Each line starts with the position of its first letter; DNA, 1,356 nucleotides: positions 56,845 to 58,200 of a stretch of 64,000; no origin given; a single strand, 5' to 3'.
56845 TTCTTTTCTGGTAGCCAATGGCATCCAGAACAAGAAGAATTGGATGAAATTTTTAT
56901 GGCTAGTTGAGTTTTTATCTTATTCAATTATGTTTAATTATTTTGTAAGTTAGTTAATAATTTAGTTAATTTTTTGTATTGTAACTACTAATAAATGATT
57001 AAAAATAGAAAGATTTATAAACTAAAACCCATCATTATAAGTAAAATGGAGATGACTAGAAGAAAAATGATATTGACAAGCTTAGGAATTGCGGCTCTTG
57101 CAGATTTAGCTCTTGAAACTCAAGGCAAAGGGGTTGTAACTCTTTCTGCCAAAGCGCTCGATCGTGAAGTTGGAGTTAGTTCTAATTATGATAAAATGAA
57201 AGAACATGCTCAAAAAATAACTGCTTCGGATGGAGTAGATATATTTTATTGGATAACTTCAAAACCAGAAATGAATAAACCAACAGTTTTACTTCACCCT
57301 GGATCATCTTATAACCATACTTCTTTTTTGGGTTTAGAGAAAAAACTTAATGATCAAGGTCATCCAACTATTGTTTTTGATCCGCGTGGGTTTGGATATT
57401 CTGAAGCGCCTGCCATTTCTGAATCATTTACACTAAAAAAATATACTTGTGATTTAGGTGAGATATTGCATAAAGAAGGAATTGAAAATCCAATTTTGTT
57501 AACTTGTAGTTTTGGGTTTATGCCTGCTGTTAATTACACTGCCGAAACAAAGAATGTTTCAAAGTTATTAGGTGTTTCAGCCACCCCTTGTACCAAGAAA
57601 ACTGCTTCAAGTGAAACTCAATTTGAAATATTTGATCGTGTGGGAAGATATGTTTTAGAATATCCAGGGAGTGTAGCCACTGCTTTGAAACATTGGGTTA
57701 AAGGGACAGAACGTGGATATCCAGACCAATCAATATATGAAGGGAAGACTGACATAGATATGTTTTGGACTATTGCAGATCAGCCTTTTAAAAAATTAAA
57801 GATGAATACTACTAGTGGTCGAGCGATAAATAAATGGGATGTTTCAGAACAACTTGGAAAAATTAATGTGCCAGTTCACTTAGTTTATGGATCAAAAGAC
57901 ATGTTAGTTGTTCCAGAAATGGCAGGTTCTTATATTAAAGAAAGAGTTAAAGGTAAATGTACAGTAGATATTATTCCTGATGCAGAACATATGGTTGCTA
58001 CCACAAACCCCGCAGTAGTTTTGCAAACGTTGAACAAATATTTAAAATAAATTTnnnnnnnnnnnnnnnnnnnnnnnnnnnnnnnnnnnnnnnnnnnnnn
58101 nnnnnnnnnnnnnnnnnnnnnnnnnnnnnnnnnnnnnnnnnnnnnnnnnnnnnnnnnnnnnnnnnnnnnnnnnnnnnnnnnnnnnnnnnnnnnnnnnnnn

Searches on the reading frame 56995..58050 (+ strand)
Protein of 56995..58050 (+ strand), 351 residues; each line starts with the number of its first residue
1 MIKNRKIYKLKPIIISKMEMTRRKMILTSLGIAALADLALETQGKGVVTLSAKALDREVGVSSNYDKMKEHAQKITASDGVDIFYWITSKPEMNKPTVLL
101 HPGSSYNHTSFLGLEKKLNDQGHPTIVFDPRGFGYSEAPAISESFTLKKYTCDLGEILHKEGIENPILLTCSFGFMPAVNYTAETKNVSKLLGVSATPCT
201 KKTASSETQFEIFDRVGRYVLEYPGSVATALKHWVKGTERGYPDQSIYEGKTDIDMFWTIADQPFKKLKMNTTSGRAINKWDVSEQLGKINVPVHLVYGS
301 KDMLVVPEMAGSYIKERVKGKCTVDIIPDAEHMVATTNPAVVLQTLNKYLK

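Call 83: search_protein_families(library=pfam, proteins=[window:56995-58050:+], max_evalue=0.001)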
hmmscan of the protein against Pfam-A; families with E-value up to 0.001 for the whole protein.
window:56995-58050:+ (351 aa): 3 families
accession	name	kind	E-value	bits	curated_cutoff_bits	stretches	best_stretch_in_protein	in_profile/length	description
PF00561.26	Abhydrolase_1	-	3e-13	50.4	25.8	1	96-335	1-241/245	alpha/beta hydrolase fold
PF12146.15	Hydrolase_4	-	2.6e-08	33.9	27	1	95-334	4-234/239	Serine aminopeptidase, S33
PF12697.13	Abhydrolase_6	-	2.9e-07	31.8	26.3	1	98-343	1-215/217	Alpha/beta hydrolase family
